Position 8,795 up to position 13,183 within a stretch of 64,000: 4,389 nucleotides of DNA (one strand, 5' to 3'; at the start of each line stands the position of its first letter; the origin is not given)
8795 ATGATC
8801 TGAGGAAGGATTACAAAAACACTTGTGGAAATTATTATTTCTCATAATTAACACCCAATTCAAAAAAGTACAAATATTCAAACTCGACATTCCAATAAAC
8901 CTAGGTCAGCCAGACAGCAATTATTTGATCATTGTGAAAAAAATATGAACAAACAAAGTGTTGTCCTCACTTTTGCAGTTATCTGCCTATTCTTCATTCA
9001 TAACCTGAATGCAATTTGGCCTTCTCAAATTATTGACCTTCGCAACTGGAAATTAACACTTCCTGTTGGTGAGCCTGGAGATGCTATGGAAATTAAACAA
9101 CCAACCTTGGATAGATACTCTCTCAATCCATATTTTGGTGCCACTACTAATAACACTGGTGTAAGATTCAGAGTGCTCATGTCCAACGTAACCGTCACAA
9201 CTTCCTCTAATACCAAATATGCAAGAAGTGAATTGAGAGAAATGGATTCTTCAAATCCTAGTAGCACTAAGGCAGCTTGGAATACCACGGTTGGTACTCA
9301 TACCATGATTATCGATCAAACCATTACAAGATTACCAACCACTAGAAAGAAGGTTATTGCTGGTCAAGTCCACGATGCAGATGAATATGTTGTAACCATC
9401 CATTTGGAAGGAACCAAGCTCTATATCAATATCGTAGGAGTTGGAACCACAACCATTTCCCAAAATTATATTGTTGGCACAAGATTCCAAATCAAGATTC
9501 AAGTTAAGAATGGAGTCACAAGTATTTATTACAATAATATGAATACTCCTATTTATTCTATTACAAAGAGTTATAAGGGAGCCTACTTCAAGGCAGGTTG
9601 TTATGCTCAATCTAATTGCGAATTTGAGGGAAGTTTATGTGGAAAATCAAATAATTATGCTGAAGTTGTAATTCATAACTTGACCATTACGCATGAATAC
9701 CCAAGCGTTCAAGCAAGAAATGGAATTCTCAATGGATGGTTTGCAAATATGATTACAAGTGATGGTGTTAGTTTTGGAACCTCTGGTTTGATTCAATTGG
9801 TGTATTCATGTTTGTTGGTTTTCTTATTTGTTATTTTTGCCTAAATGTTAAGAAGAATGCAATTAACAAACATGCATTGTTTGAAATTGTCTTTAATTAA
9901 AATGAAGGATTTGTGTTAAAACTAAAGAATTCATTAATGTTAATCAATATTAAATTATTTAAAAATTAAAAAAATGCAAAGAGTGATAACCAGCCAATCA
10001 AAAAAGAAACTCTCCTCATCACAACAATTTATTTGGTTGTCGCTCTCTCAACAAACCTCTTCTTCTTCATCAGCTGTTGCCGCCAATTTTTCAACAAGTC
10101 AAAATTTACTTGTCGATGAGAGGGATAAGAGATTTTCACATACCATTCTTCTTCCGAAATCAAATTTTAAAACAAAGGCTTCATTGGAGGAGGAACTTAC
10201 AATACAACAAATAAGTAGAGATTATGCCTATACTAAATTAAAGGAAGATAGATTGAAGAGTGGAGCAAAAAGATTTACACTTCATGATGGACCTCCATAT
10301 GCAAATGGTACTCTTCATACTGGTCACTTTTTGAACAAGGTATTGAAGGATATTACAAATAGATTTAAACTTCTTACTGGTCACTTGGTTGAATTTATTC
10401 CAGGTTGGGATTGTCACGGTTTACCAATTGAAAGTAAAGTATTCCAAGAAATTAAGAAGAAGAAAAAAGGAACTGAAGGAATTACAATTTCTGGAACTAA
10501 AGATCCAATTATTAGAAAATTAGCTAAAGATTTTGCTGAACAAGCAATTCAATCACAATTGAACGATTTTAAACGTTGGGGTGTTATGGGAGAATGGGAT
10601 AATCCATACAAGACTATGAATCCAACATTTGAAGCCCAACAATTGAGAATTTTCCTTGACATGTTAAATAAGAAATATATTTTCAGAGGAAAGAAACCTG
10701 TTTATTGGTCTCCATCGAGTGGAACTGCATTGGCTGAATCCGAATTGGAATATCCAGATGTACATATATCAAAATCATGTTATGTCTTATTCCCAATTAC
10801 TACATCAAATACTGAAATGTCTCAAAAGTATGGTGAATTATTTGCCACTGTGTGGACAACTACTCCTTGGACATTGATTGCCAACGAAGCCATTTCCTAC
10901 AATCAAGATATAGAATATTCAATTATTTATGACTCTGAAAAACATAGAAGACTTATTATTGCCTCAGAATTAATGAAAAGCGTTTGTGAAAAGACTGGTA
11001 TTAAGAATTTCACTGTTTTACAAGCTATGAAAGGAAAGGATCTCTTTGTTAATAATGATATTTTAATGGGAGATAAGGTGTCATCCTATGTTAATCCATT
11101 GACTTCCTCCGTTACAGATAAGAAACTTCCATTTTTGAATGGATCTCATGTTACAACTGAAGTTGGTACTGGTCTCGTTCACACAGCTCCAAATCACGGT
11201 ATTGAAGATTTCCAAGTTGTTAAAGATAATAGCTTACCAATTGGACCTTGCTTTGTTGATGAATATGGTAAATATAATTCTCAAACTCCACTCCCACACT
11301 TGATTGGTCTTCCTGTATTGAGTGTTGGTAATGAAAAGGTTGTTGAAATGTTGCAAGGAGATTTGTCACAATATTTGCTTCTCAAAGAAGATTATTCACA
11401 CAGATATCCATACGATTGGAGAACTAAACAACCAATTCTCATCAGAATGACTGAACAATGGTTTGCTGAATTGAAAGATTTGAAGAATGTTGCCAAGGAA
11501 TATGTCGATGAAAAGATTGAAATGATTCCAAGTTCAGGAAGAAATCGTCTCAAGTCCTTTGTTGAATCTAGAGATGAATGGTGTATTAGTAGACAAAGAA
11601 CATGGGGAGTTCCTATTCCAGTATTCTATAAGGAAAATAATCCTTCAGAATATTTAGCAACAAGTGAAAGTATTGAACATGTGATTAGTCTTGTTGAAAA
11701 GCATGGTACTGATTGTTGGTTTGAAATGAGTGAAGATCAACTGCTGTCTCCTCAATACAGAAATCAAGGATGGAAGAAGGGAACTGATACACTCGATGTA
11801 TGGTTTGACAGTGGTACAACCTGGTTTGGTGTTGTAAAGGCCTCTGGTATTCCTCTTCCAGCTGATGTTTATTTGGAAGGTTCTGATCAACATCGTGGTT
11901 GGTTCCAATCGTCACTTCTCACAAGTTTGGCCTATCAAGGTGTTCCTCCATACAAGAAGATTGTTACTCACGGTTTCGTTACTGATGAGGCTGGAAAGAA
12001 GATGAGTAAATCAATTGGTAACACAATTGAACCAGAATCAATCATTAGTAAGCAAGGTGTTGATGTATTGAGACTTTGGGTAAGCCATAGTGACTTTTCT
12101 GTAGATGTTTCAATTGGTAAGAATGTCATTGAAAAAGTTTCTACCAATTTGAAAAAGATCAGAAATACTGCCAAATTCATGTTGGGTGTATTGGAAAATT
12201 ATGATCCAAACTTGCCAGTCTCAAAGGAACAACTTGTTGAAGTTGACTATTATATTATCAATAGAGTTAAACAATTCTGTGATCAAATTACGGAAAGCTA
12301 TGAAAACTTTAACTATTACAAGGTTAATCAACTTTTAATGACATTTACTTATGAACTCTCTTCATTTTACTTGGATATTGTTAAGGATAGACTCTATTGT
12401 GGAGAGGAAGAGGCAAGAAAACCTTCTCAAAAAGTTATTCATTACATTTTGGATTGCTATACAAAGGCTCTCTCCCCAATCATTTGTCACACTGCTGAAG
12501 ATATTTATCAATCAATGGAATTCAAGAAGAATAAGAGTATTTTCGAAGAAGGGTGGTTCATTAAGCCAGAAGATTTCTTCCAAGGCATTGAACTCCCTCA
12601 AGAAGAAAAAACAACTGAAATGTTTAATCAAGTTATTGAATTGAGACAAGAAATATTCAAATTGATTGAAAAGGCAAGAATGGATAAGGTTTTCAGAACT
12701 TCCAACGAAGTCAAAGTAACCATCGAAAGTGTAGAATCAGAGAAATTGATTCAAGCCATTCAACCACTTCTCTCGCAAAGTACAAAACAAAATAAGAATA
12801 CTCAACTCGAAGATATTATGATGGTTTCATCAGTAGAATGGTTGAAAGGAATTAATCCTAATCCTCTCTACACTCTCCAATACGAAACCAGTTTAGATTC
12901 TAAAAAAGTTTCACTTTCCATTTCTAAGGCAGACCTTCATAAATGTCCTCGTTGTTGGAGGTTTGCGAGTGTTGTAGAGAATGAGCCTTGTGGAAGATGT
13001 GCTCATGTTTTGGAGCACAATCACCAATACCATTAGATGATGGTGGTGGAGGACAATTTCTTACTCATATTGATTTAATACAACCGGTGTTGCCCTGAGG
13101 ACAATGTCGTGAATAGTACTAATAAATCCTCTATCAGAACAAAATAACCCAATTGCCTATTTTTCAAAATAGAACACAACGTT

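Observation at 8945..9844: PL7 alginate-lyase-like secreted protein in a eukaryote: probable horizontally acquired polysaccharide lyase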

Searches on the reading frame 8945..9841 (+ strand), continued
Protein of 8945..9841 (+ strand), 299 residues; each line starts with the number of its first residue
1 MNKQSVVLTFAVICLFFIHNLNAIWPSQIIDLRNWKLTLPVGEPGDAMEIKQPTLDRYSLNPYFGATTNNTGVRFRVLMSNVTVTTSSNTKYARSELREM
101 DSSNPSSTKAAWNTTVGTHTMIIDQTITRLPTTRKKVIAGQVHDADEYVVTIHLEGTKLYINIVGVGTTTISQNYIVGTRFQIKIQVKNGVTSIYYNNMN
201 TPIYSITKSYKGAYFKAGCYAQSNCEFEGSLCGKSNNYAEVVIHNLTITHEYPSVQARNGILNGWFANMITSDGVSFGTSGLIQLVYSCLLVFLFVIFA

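Call 66: list_cluster_members(proteins=[P0001, P0004, P0013, P0002, P0007, P0020])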
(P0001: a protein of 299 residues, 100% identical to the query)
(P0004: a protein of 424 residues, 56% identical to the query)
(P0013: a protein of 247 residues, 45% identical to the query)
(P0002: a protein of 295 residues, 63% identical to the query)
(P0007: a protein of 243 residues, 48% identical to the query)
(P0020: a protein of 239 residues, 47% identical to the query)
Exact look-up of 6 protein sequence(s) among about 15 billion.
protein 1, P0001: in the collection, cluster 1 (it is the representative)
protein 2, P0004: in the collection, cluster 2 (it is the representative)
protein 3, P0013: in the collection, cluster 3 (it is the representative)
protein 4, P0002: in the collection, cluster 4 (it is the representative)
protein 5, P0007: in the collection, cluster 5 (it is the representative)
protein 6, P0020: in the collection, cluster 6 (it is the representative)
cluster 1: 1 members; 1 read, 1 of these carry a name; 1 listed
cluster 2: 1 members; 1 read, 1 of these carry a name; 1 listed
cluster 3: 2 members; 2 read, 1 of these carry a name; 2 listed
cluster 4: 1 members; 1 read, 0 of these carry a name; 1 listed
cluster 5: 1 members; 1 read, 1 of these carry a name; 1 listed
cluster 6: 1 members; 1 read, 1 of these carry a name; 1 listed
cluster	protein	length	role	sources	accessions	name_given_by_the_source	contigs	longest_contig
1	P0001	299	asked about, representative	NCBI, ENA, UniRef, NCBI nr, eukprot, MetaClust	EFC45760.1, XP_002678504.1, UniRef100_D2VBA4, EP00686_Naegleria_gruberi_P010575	predicted protein [Naegleria gruberi] | Predicted protein n=1 Tax=Naegleria gruberi TaxID=5762 RepID=D2VBA4_NAEGR | uncharacterized protein NAEGRDRAFT_66146 [Naegleria gruberi]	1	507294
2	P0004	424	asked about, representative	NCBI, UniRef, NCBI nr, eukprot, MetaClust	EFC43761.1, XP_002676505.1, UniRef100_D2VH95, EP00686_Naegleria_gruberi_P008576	predicted protein [Naegleria gruberi] | Predicted protein n=1 Tax=Naegleria gruberi TaxID=5762 RepID=D2VH95_NAEGR | uncharacterized protein NAEGRDRAFT_68135 [Naegleria gruberi]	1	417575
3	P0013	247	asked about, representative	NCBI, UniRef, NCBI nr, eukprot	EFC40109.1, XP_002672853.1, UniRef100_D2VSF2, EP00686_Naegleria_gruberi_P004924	predicted protein [Naegleria gruberi] | Predicted protein n=1 Tax=Naegleria gruberi TaxID=5762 RepID=D2VSF2_NAEGR | uncharacterized protein NAEGRDRAFT_71919 [Naegleria gruberi]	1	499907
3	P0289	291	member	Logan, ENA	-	-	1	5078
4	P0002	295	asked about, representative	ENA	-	-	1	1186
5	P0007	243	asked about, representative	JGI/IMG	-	hypothetical protein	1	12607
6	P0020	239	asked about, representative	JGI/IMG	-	hypothetical protein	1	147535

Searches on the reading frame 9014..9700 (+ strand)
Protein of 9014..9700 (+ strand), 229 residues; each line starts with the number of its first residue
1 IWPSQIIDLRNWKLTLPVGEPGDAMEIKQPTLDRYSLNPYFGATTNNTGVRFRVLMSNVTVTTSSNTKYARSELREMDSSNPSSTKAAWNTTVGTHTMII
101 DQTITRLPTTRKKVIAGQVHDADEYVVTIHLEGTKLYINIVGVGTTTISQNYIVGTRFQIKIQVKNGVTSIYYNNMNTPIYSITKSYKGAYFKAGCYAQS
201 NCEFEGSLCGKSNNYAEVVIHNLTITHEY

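Call 26: search_solved_structures(query=window:9014-9700:+, max_evalue=0.001, show_alignments=5)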
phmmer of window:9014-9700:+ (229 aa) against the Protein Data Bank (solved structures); distinct sequences matched with E-value up to 0.001: 18.
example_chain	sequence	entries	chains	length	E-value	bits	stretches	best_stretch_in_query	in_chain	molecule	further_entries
5zqi_A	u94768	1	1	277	8.5e-48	166.3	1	2-228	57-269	Alginate lyase AlgAT5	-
1uai_A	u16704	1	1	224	7.6e-47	163.2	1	2-227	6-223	polyguluronate lyase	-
5xnr_A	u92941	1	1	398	1.1e-21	80.9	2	8-176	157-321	AlyQ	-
2cws_A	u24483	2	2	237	8.5e-14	55.1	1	3-216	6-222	alginate lyase A1-II' | Alginate lyase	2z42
2zab_A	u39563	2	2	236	2.8e-13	53.4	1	3-216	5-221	Alginate lyase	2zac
2zaa_A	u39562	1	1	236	1.1e-12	51.5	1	3-216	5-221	Alginate lyase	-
2za9_A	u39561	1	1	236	1.9e-12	50.7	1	3-216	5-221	Alginate lyase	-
1vav_A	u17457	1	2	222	2.6e-09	40.5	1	8-121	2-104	Alginate lyase PA1167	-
4ozx_A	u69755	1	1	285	1.1e-06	31.8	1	4-83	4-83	Alginate lyase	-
7nde_A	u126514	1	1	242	1.5e-06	31.4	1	6-203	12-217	Glucuronan lyase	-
8jsd_A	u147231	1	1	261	1.5e-05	28.2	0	7-121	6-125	Alginate lyase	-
8jt4_A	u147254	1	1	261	1.6e-05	28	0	7-121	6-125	Alginate lyase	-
5y33_A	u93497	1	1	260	1.9e-05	27.8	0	7-121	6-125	Alginate lyase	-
8wok_A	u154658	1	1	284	2.3e-05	27.5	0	3-81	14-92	PL7 alignate lyase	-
8wok_B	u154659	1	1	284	2.3e-05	27.5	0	3-81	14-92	PL7 alignate lyase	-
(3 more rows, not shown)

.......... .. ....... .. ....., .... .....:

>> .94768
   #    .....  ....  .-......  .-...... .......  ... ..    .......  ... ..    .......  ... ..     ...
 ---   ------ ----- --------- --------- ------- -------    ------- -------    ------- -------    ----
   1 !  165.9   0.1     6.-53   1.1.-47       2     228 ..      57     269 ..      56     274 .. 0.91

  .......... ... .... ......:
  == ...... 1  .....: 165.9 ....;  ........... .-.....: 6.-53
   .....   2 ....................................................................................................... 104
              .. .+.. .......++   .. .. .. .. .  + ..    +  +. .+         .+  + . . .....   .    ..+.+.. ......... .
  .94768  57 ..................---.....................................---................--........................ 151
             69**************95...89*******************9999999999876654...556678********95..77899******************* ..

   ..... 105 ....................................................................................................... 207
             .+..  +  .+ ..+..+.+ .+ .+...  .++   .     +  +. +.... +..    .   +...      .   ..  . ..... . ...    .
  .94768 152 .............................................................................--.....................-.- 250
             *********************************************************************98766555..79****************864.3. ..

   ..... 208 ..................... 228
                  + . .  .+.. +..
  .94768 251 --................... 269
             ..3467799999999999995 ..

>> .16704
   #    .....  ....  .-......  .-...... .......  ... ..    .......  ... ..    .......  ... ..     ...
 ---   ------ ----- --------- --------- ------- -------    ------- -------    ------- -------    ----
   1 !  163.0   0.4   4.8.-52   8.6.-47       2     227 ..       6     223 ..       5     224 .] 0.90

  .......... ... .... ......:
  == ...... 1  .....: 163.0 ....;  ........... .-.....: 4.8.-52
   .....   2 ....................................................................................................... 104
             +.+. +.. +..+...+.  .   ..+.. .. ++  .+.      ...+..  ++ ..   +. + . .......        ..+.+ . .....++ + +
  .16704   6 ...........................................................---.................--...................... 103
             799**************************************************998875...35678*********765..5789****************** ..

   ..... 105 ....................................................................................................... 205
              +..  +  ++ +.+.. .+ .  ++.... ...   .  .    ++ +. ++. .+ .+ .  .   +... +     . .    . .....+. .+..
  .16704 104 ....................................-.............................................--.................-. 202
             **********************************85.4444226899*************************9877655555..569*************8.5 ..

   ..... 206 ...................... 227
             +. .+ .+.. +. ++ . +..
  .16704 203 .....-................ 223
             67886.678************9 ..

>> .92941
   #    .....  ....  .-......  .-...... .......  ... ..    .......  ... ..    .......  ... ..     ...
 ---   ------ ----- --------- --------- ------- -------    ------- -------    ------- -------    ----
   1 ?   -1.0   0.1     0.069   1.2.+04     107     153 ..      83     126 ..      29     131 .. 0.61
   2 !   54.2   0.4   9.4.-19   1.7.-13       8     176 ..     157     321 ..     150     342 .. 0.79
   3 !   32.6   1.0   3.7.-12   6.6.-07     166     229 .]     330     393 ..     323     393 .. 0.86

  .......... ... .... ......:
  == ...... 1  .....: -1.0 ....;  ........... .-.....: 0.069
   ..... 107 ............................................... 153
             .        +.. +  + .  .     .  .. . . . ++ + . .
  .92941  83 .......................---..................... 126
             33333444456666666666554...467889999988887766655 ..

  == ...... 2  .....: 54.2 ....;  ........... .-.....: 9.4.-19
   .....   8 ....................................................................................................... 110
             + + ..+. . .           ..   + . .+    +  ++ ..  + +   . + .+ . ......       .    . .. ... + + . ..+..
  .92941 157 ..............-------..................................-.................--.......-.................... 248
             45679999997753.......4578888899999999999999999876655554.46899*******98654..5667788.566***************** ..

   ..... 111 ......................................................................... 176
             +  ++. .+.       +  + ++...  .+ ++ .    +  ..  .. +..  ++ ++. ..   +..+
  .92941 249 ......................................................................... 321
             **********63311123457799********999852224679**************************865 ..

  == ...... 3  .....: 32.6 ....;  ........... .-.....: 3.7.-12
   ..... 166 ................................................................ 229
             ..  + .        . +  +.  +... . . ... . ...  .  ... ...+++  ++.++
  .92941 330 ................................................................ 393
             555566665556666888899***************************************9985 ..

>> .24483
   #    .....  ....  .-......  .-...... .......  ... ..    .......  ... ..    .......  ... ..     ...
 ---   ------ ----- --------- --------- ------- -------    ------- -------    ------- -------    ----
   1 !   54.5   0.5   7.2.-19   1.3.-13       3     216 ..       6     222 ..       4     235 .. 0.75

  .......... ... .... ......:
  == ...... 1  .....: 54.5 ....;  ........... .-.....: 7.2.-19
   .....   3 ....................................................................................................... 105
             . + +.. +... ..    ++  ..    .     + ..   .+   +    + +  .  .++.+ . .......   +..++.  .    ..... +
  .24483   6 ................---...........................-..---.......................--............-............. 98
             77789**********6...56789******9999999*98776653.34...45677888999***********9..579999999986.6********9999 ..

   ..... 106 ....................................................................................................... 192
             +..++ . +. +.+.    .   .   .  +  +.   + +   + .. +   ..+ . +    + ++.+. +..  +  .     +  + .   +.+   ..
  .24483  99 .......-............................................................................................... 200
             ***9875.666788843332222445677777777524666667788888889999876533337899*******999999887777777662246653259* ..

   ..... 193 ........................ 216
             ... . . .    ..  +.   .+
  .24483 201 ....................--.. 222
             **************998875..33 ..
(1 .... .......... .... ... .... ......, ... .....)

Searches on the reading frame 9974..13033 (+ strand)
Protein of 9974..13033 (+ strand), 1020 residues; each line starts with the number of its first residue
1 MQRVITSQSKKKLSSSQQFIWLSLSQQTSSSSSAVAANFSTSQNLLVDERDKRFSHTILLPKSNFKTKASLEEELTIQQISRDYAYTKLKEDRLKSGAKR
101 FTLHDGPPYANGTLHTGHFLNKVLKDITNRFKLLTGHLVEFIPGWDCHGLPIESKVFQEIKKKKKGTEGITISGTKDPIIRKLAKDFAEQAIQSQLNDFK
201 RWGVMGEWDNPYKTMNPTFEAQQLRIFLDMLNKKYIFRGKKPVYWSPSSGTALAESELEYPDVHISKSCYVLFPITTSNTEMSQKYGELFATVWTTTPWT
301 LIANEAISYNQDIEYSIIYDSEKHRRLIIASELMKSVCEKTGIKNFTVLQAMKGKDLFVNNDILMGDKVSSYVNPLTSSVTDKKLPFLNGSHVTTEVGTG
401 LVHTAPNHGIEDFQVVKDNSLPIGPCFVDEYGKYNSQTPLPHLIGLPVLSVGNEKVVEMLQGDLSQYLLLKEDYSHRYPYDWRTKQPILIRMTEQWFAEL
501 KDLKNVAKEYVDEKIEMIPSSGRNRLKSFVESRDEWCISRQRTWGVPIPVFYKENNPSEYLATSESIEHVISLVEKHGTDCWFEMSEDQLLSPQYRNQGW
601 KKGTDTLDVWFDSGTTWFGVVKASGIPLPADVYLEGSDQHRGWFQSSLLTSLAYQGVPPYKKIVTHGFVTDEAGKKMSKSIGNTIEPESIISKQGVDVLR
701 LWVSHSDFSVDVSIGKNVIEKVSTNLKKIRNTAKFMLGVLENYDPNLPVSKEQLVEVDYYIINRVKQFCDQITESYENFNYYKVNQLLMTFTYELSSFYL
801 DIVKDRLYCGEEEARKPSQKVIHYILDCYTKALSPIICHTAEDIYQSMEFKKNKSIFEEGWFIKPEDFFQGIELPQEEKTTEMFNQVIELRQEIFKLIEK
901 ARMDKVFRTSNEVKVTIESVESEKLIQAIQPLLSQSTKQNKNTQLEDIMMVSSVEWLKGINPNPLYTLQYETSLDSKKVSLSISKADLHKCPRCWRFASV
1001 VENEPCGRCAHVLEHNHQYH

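Call 35: search_protein_families(library=pfam, proteins=[window:9974-13033:+], max_evalue=0.00001)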
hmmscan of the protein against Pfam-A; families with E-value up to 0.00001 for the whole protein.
window:9974-13033:+ (1020 aa): 3 families
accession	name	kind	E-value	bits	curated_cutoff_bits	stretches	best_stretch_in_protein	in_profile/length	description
PF00133.28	tRNA-synt_1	-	4.7e-118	395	22.7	1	88-714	14-413/414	tRNA synthetases class I (I, L, M and V)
PF08264.19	Anticodon_1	-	1.6e-29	103.1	25.1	1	758-916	1-147/148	Anticodon-binding domain of tRNA ligase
PF09334.17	tRNA-synt_1g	-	2.7e-25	89.4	20.1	1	108-259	8-136/391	tRNA synthetases class I (M)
